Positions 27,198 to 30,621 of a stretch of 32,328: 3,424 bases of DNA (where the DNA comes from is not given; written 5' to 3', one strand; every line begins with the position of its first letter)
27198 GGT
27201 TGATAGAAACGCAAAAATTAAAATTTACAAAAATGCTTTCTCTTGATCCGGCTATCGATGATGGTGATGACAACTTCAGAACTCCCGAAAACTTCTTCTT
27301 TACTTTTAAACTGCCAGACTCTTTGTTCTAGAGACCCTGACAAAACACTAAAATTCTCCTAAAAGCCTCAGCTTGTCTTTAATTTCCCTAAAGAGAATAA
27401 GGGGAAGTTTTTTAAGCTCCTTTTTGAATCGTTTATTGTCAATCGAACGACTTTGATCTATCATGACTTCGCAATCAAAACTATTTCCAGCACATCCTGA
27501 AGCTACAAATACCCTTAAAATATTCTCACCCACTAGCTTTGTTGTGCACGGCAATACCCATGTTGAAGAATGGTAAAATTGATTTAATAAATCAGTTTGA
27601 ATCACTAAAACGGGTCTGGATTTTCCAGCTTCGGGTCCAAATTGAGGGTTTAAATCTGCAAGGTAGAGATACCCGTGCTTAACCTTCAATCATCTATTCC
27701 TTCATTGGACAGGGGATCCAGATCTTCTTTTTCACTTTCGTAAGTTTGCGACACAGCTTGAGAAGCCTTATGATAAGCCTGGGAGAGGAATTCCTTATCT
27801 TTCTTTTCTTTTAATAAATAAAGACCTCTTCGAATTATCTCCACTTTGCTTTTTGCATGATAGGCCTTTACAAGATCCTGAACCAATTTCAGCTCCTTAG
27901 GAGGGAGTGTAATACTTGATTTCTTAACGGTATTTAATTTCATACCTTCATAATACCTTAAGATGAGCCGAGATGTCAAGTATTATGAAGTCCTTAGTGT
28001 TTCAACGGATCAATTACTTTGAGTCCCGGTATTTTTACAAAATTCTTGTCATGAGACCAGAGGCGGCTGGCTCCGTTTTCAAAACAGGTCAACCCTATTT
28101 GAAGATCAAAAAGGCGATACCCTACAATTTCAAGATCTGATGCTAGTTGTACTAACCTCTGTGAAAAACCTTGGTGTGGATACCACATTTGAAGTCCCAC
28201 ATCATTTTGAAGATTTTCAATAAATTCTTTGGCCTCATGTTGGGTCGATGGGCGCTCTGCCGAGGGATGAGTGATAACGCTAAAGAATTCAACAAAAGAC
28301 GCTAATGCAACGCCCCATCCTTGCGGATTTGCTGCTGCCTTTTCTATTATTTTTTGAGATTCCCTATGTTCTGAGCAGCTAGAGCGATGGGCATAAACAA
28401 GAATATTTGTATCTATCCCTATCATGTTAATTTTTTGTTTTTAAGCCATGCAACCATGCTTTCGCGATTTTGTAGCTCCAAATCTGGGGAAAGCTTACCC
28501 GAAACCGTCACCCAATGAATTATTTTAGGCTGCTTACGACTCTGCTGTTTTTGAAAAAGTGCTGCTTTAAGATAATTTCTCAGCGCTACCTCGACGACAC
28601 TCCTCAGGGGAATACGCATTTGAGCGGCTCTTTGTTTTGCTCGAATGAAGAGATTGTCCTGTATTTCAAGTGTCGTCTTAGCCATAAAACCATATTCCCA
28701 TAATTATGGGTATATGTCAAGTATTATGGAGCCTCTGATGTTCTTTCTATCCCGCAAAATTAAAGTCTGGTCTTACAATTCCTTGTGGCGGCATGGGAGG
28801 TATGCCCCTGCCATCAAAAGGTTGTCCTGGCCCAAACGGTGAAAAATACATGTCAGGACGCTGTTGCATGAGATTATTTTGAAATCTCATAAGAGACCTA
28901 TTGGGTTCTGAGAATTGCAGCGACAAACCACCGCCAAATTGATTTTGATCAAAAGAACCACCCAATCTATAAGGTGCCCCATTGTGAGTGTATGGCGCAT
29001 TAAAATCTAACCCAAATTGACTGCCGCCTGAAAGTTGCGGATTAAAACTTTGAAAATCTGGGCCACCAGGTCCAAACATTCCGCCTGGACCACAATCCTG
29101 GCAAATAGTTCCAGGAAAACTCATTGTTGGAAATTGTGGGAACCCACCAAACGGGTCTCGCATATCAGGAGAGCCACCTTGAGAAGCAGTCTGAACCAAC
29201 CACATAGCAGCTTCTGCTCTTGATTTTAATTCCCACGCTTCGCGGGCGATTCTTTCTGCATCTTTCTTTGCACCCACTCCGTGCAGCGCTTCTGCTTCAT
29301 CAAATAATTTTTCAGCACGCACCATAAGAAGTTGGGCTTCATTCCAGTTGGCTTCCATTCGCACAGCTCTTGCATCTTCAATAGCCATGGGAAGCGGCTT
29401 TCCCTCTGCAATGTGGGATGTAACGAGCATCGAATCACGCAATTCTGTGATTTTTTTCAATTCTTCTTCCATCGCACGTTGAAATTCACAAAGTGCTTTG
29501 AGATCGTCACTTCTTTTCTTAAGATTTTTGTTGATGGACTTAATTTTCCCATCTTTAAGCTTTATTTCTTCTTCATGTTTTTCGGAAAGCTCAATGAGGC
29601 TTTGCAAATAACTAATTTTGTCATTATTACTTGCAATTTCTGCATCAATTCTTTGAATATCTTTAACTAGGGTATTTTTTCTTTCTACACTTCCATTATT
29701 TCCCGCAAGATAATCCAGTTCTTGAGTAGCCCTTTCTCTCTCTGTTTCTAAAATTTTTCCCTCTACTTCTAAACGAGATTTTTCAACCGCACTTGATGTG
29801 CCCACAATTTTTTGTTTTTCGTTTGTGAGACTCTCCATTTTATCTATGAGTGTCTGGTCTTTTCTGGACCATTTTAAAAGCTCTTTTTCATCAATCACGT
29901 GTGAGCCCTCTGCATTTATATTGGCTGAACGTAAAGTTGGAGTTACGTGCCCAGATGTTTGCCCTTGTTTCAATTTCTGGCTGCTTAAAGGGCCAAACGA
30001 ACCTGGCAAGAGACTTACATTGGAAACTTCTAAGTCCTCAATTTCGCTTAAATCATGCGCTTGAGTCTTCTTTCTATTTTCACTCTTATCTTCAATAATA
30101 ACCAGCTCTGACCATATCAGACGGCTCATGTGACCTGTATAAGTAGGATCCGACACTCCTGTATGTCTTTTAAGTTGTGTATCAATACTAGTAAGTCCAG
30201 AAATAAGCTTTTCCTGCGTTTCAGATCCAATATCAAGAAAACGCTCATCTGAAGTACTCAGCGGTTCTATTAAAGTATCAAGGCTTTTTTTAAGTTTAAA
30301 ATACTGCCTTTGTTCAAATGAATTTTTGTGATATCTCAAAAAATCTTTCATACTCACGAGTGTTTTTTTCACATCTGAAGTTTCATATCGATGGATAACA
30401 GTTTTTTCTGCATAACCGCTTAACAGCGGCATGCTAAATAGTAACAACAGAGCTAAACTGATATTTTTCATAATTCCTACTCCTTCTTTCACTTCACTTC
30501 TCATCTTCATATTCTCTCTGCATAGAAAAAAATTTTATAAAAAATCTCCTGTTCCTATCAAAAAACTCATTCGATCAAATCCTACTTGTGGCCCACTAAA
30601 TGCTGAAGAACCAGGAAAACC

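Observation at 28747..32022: Sigma-54-driven two-gene operon encoding exported coiled-coil proteins with FG/GP-rich disordered tails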

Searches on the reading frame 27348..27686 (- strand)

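Call 78: search_protein_families(library=pfam, proteins=[window:27348-27686:-], max_evalue=0.01)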
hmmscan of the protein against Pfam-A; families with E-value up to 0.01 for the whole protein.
window:27348-27686:- (112 aa): 1 family
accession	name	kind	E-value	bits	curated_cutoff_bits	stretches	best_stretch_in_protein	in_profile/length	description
PF02452.23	PemK_toxin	-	3.8e-21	75.8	23.1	1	4-108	2-107/109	PemK-like, MazF-like toxin of type II toxin-antitoxin system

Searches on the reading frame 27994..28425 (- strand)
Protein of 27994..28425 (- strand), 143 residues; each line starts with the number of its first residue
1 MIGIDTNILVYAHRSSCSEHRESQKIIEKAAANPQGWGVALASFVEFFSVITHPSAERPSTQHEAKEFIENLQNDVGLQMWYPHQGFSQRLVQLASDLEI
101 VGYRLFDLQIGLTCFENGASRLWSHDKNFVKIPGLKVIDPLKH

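Call 9: search_protein_families(library=pfam, proteins=[window:27994-28425:-], max_evalue=0.0001)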
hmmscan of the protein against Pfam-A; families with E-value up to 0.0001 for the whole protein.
window:27994-28425:- (143 aa): 1 family
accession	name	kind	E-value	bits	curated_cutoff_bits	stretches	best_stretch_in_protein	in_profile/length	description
PF01850.27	PIN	-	1.7e-08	35.5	23.6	1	4-134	3-119/120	PIN domain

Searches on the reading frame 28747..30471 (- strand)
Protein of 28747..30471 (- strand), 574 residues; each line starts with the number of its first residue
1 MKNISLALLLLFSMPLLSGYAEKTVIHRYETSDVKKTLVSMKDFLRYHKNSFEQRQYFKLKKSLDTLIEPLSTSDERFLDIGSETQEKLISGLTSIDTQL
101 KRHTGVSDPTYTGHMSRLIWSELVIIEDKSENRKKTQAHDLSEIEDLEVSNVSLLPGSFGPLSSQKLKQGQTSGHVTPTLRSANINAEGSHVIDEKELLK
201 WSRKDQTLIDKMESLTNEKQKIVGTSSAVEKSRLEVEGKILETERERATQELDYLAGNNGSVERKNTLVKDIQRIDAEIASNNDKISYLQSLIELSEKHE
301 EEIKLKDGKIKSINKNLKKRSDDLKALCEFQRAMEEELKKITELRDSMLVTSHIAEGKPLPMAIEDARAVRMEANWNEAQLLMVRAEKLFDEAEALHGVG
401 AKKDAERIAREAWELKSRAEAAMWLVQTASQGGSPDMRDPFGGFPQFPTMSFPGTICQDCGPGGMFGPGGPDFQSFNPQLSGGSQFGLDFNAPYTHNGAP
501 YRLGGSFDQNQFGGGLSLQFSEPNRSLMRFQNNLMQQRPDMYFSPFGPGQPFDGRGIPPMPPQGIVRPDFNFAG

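Call 6: search_protein_families(library=pfam, proteins=[window:28747-30471:-], max_evalue=1)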
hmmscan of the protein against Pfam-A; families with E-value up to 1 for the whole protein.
window:28747-30471:- (574 aa): 1 family
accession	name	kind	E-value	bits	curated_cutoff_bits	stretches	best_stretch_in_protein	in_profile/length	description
PF03071.21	GNT-I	-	0.18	11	25.4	1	277-328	27-79/434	GNT-I family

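Call 7: search_protein_families(library=ncbifam, proteins=[window:28747-30471:-], max_evalue=1)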
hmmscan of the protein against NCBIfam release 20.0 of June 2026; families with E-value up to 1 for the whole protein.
window:28747-30471:- (574 aa): 0 families
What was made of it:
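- No TolA or TonB C-terminal domain (calls 6, 7).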

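Call 10: find_homologous_proteins(query=window:28747-30471:-)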
Query window:28747-30471:- (574 aa): 1 proteins with E <= 0.001 among 8000 candidates.
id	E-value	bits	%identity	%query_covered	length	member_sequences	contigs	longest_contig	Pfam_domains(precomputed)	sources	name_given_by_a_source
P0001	0.0e+0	1292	100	100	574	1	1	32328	-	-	-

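Call 16: find_related_loci(query=window:28750-30471:-, collection=genome_contigs, flank=10000)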
Query window:28750-30471:- (574 aa) in genome_contigs; peptide patterns used: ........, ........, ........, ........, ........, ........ (x = any residue, [..] = any of these).
242 stretches matched a pattern, but none encodes a relative of the query by tblastn (E <= 1e-3).
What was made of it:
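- Tried and rejected: A genome scan with protein B found nothing (call 16).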

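Call 20: predict_structure(protein=window:28750-30471:-)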
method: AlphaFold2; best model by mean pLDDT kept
length: 574 residues; sequences in the alignment: 1
mean_pLDDT: 53.4   pTM: 0.27
mean pLDDT of the five models: 53.4, 53.0, 53.0, 52.8, 48.9
residues with pLDDT >= 90: 58; 70-90: 135; 50-70: 79; < 50: 302
segments of 3 or more residues with pLDDT < 50: 1-29, 75-83, 102-199, 348-364, 431-574
pLDDT, mean of each block of 10 residues (from residue 1): 29 25 33 64 69 69 75 51 49 57 42 33 29 28 32 26 26 25 31 42 58 66 76 92 94 87 91 95 93 85 81 84 83 80 57 38 50 76 90 85 85 87 69 38 28 28 30 26 28 32 29 24 31 31 30 35 27 26
secondary structure, 60 per line:
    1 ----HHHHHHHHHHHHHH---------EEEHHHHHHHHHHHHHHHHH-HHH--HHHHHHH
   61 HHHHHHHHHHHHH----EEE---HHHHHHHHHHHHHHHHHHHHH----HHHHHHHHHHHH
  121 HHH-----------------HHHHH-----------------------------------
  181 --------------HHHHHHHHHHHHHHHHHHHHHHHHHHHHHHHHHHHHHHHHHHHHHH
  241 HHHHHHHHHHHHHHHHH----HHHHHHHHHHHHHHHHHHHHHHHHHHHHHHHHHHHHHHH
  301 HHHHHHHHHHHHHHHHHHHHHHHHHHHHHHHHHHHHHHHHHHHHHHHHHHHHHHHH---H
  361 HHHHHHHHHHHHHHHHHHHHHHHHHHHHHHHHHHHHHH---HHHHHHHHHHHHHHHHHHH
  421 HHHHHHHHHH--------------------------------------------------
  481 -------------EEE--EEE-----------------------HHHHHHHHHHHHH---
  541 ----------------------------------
elements in order: H5-18 E28-30 H31-47 H54-73 E78-80 H84-104 H109-123 H141-145 H195-257 H262-356 H360-398 H402-430 E494-496 E499-501 H525-537

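Call 35: search_solved_structures(query=window:28750-30471:-, max_evalue=1)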
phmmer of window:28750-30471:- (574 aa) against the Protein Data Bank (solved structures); distinct sequences matched with E-value up to 1: 2.
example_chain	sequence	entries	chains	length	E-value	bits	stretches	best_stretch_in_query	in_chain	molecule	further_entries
7yav_B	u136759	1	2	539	0.48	12.1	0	448-477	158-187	MaDA1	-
2w83_C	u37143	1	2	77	0.78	11.5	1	184-246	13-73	C-JUN-AMINO-TERMINAL KINASE-INTERACTING PROTEIN 4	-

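Call 56: search_solved_structures(query=A4, max_evalue=1)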
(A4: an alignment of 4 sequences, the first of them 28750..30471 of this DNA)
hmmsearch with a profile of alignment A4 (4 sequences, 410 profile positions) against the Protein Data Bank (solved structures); distinct sequences matched with E-value up to 1: 9.
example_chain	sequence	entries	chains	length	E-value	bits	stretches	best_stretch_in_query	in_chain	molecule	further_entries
6emw_D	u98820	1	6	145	0.00057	22.6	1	76-177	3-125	ATP-dependent Clp protease ATP-binding subunit ClpC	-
8i9r_CQ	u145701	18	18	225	0.00068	22.3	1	165-312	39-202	Ribosome biogenesis protein RLP24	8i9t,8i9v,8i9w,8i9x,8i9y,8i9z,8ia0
6em8_A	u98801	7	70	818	0.00068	22.3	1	74-179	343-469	ATP-dependent Clp protease ATP-binding subunit ClpC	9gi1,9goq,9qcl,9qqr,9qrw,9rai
6em9_A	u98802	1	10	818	0.0029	20.3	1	74-178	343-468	ATP-dependent Clp protease ATP-binding subunit ClpC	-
6emw_C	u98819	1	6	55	0.067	15.8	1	119-174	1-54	Class III stress response-related ATPase, AAA+ superfamily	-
6zz6_B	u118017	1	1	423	0.18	14.4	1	118-212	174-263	Structural maintenance of chromosomes protein 3,Structural maintenance of chromosomes prot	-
8fbj_A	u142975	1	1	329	0.3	13.6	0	244-298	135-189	KWOCA_60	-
4zry_B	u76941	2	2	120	0.88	12.1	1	140-201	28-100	Keratin, type II cytoskeletal 1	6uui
9lnt_A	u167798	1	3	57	1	11.9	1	256-282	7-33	mAIT03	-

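Call 68: search_protein_families(library=padloc, proteins=[window:28750-30471:-], max_evalue=0.01)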
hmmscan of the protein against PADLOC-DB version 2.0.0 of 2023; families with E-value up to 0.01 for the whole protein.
window:28750-30471:- (574 aa): 0 families

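Call 69: search_protein_families(library=phrogs, proteins=[window:28750-30471:-], max_evalue=0.01)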
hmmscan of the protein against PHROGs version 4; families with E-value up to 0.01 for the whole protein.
window:28750-30471:- (574 aa): 0 families

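Call 73: fold_search(model_id=the predicted structure, library=pdb)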
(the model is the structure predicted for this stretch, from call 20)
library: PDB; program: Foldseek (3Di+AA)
matches with E <= 10: 256; with E <= 0.001: 0
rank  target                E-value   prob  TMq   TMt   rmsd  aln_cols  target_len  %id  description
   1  6x94                  5.3e-01  1.00  0.12  0.17   0.9        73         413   22  An orthogonal seryl-tRNA synthetase/tRNA pair for noncanonical amino acid mutagenesis in Escherichia coli (released 2020-11-04)
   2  5j0k_B                9.2e-01  1.00  0.12  0.93   0.8        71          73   22  De novo design of protein homo-oligomers with modular hydrogen bond network-mediated specificity (released 2016-05-25)
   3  6b87_B                1.0e+00  1.00  0.15  0.85   1.0        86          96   17  Crystal structure of transmembrane protein TMHC2_E (released 2018-03-14)
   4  9oci_B                1.0e+00  0.21  0.12  0.13  35.0       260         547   16  Transporter associated with antigen processing (TAP) bound to the viral protein rhUS6 in the outward-facing open state (released 2025-09-10)
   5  7zcg_A                1.1e+00  0.69  0.14  0.44  13.1       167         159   14  CHMP2A-CHMP3 heterodimer (430 Angstrom diameter) (released 2023-01-18)
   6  5j0k_A                1.1e+00  1.00  0.12  0.93   0.7        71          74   22  De novo design of protein homo-oligomers with modular hydrogen bond network-mediated specificity (released 2016-05-25)
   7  8qfv                  1.2e+00  0.84  0.20  0.50  16.5       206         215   16  305A Vipp1 helical tubes in the presence of EPL (released 2024-09-11)
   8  7x0z_A                1.3e+00  0.41  0.15  0.14  38.2       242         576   12  Cryo-EM structure of human ABCD1 E630Q in the presence of ATP and Magnesium in outward-facing state (released 2023-03-22)
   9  7sqk_E                1.3e+00  0.10  0.14  0.14  46.7       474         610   12  Cryo-EM structure of the human augmin complex (released 2022-09-21)
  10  6b87_A                1.4e+00  0.98  0.14  0.72   2.5        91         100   20  Crystal structure of transmembrane protein TMHC2_E (released 2018-03-14)
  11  9ftl_a                1.4e+00  0.82  0.17  0.51  12.9       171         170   13  Asgard ESCRT-IIIB filament structure (released 2025-04-16)
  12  9fqr_E7               1.4e+00  0.47  0.10  0.39   6.3        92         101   20  96-nm repeat of axonemal doublet microtubules from bovine sperm (released 2025-03-26)
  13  8cwy_B                1.5e+00  0.99  0.12  0.92   0.8        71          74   21  Accurate computational design of genetically encoded 3D protein crystals (released 2023-11-01)
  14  6hdz_A                1.5e+00  0.99  0.12  0.16   0.9        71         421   11  Pseudomonas aeruginosa Seryl-tRNA Synthetase in Complex with 5'-O-(N-(L-seryl)-Sulfamoyl)uridine (released 2019-12-04)
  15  6he1_A                1.5e+00  0.99  0.12  0.16   1.2        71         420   11  Pseudomonas aeruginosa Seryl-tRNA Synthetase in Complex with 5'-O-(N-(L-seryl)-sulfamoyl)N3-methyluridine (released 2019-12-04)
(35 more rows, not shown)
